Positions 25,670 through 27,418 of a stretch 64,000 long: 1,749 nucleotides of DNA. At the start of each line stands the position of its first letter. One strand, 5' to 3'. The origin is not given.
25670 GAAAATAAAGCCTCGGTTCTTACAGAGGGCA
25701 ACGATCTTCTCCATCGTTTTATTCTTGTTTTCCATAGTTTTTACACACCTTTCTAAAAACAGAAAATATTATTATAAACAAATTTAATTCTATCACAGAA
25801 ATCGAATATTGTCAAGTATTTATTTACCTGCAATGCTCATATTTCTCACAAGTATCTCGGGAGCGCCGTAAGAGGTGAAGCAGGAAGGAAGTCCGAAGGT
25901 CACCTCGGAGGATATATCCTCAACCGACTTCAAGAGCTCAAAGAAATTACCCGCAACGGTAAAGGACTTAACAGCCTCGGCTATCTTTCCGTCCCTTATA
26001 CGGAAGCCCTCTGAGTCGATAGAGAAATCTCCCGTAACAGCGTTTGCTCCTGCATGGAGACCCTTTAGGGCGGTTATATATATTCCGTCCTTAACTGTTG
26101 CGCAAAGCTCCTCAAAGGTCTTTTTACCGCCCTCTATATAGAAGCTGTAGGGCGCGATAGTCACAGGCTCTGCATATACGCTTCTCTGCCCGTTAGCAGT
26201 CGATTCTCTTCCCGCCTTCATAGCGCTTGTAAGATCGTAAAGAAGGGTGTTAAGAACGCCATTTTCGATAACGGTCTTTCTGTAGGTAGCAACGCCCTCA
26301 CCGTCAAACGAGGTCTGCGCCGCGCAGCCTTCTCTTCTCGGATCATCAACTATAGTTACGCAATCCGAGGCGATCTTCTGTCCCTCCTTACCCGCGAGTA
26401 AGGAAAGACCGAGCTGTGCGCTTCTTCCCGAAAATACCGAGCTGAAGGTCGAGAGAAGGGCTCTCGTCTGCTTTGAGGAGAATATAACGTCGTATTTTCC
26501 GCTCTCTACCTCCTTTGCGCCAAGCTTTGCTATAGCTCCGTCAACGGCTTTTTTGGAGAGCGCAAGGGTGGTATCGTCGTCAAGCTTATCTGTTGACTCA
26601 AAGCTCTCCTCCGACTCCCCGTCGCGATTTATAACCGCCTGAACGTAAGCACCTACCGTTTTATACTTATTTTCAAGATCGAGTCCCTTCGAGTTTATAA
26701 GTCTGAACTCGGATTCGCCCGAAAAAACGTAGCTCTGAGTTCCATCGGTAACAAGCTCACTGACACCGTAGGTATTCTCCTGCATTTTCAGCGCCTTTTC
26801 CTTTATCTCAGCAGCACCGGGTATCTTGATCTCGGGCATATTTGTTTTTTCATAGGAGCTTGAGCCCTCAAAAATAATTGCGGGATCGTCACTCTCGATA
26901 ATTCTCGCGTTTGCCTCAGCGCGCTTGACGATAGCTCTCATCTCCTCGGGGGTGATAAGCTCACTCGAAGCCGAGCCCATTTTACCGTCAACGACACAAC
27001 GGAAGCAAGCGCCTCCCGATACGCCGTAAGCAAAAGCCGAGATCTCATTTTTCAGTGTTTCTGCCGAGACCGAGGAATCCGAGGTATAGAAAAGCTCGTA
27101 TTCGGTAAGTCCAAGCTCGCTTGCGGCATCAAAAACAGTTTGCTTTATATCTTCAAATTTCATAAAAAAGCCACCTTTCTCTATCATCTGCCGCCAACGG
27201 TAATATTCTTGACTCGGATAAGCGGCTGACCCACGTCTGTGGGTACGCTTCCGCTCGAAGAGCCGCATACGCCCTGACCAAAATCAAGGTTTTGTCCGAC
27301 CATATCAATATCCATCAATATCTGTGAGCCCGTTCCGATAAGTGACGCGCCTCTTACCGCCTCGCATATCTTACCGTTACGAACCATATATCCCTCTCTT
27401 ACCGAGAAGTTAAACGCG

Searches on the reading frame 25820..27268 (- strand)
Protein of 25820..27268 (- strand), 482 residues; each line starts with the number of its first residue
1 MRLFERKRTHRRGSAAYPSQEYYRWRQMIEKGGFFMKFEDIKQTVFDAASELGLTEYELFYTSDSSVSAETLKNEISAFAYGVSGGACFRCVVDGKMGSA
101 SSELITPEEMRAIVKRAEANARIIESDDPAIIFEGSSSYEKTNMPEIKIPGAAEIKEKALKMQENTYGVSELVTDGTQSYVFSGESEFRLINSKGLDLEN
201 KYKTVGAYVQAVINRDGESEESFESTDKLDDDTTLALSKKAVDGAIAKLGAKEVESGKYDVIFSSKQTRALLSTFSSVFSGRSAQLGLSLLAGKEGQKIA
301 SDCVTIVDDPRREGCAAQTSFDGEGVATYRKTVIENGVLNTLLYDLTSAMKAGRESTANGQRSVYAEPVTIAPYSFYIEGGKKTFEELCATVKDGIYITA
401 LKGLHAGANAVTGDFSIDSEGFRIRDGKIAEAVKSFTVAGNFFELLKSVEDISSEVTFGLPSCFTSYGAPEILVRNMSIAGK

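Call 64: find_encoding_contigs(protein=window:25820-27268:-, flank=10000, max_places=1)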
Protein window:25820-27268:- (482 aa): no gene with exactly this product is on record in the collection.
